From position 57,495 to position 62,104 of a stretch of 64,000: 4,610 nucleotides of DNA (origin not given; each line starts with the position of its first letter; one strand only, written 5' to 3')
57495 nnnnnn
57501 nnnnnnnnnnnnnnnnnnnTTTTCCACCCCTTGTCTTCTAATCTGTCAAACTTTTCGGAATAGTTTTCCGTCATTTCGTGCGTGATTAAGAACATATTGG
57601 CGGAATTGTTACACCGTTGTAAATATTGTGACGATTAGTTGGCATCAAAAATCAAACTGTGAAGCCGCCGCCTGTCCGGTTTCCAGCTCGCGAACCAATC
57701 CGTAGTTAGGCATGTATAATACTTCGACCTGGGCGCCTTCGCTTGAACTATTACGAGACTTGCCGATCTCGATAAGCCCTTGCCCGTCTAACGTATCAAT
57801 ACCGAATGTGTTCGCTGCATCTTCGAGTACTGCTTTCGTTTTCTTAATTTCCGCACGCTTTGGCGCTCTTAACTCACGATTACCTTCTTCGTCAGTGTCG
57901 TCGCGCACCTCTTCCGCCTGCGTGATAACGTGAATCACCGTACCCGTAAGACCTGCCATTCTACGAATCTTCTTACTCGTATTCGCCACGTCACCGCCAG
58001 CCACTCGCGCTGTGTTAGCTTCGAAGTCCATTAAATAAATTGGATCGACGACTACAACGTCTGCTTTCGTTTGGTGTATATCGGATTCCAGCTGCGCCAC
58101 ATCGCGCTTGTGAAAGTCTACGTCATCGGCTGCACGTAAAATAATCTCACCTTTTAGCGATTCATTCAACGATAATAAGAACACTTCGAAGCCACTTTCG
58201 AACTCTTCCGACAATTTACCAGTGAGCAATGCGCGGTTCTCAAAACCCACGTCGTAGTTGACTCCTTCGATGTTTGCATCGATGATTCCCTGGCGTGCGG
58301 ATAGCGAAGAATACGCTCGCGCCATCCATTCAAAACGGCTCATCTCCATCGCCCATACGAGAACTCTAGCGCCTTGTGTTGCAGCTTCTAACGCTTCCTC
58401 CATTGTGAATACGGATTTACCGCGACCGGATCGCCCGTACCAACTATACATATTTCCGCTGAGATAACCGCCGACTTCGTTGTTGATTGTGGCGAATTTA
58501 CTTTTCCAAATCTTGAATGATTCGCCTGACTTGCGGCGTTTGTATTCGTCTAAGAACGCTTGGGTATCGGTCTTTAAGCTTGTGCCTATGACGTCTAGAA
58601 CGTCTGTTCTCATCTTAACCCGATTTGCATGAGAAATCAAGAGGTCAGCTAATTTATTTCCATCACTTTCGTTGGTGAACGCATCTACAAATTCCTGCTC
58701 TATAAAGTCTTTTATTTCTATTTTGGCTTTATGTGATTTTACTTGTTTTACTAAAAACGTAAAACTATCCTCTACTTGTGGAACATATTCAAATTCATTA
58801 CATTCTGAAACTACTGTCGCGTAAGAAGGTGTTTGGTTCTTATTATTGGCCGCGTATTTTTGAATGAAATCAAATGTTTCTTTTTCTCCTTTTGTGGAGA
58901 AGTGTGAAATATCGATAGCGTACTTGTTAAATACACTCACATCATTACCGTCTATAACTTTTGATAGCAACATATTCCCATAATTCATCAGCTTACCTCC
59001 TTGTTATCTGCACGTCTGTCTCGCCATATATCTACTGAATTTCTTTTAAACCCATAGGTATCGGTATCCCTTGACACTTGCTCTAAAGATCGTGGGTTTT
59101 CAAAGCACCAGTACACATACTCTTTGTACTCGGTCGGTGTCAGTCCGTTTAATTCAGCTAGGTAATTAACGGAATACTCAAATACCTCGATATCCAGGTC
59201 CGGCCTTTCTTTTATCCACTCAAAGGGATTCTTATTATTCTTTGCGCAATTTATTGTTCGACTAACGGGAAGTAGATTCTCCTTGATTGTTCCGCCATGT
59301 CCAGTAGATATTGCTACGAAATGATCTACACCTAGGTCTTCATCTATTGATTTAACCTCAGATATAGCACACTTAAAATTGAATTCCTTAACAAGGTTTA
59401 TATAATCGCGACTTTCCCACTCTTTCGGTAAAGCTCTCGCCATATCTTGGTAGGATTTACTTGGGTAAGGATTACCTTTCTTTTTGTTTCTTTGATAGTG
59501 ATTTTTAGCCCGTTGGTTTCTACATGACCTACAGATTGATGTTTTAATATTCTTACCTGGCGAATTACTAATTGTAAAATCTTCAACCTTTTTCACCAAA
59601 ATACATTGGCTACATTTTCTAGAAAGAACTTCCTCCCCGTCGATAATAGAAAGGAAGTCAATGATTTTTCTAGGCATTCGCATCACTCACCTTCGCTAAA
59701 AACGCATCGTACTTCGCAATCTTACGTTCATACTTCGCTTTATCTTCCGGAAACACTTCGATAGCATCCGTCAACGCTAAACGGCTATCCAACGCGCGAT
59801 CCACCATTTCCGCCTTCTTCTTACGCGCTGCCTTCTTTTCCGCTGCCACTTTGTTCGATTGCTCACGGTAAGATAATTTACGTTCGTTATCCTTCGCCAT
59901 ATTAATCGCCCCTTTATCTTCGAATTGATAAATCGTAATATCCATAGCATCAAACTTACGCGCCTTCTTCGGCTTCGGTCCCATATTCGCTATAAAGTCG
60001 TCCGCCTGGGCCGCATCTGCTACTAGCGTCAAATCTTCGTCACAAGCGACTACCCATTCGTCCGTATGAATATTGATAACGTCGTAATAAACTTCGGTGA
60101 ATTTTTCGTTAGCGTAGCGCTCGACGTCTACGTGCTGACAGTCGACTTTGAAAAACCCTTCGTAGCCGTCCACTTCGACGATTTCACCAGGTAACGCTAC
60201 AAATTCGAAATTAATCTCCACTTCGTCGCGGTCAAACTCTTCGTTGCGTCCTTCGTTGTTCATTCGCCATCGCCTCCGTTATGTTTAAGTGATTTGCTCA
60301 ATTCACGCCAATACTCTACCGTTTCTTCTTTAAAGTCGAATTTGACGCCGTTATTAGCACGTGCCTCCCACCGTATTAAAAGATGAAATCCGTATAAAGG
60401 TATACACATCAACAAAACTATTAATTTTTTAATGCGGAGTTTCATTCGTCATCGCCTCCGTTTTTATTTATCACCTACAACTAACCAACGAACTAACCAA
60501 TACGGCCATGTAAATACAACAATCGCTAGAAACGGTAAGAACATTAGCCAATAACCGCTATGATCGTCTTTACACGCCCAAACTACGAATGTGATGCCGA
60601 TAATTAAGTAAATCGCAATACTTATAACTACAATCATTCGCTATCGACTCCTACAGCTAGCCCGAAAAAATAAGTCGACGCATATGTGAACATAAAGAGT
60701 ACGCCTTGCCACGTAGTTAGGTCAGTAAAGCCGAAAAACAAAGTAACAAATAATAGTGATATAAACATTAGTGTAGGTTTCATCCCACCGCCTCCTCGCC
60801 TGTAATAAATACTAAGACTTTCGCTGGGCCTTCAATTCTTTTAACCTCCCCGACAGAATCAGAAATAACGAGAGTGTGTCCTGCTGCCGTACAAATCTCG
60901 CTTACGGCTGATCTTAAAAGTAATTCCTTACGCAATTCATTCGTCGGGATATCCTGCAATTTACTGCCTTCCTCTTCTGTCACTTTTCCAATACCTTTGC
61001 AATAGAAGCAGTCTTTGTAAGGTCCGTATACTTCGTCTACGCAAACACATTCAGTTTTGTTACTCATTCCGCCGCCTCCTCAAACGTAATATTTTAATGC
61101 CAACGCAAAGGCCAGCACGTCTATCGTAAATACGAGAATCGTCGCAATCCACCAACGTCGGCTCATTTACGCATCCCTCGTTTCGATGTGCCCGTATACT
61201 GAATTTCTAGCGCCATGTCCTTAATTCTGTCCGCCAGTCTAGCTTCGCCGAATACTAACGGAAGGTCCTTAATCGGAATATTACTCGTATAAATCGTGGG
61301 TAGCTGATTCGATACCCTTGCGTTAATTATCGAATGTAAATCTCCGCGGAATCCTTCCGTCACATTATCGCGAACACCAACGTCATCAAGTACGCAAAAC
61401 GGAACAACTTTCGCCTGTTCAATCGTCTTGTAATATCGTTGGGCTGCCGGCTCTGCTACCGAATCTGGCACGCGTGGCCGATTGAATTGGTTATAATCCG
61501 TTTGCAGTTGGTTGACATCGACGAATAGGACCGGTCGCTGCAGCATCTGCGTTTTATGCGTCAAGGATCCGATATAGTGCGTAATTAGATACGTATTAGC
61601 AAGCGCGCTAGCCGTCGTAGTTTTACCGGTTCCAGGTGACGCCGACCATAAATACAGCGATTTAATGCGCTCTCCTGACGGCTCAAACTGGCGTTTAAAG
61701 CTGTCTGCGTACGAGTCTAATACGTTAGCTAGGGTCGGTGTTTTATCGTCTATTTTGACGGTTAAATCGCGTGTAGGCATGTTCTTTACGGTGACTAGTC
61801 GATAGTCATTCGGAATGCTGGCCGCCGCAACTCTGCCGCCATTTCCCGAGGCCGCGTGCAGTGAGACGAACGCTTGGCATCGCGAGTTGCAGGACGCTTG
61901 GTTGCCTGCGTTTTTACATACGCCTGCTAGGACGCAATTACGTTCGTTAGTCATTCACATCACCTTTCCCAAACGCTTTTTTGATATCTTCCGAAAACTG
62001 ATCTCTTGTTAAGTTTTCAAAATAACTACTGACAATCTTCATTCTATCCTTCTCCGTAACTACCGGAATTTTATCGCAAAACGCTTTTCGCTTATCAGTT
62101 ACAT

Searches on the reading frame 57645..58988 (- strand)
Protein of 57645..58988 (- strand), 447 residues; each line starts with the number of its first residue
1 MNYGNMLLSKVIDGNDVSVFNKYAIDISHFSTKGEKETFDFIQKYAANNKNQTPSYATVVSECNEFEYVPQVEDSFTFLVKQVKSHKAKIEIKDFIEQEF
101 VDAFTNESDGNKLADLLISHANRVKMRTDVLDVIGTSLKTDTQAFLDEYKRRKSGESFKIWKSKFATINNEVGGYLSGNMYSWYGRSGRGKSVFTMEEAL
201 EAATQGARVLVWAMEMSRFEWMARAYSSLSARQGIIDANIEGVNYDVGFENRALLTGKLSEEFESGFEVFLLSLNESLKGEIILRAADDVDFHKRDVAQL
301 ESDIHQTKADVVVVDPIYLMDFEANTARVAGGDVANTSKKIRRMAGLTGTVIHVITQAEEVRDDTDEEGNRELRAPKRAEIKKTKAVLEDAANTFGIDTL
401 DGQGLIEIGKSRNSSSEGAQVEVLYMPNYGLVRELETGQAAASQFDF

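Call 71: search_protein_families(library=phrogs, proteins=[window:57645-58988:-], max_evalue=0.00001)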
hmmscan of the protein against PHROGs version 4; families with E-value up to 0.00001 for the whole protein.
window:57645-58988:- (447 aa): 3 families
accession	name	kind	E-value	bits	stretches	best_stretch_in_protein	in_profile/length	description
phrog_19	-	DNA, RNA and nucleotide metabolism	3.4e-40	139.5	1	4-436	164-582/621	DnaB-like replicative helicase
phrog_239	-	DNA, RNA and nucleotide metabolism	1.4e-09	38.5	1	158-438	339-602/801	DNA primase/helicase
phrog_243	-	DNA, RNA and nucleotide metabolism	5.7e-08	33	0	164-230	21-84/273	DnaB-like replicative helicase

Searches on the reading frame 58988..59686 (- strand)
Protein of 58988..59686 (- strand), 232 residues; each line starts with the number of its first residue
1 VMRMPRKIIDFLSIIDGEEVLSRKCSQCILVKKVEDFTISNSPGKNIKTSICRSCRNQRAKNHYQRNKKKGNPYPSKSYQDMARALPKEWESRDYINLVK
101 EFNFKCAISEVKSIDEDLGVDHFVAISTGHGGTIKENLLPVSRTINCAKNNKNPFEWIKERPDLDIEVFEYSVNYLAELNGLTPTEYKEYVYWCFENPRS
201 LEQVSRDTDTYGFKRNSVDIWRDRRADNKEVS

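Call 71: search_protein_families(library=phrogs, proteins=[window:58988-59686:-], max_evalue=0.00001)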
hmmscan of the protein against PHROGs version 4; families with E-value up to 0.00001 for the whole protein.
window:58988-59686:- (232 aa): 3 families
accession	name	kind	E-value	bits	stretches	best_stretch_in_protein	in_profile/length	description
phrog_1035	-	DNA, RNA and nucleotide metabolism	1.3e-20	75.4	1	22-174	63-235/271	endonuclease VII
phrog_2633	-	DNA, RNA and nucleotide metabolism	6.4e-08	33.9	1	21-122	12-100/142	endonuclease VII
phrog_2214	-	DNA, RNA and nucleotide metabolism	1.1e-07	32.3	1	86-213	178-299/429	HNH endonuclease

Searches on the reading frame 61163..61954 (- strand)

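Call 71: search_protein_families(library=phrogs, proteins=[window:61163-61954:-], max_evalue=0.00001)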
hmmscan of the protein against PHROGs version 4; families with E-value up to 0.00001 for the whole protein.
window:61163-61954:- (263 aa): 2 families
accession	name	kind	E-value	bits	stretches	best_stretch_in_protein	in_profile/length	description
phrog_50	-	DNA, RNA and nucleotide metabolism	3.1e-38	133.2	1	2-261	267-512/570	DnaC-like helicase loader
phrog_3277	-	DNA, RNA and nucleotide metabolism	5.4e-16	59.9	1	105-260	17-154/168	DnaC-like helicase loader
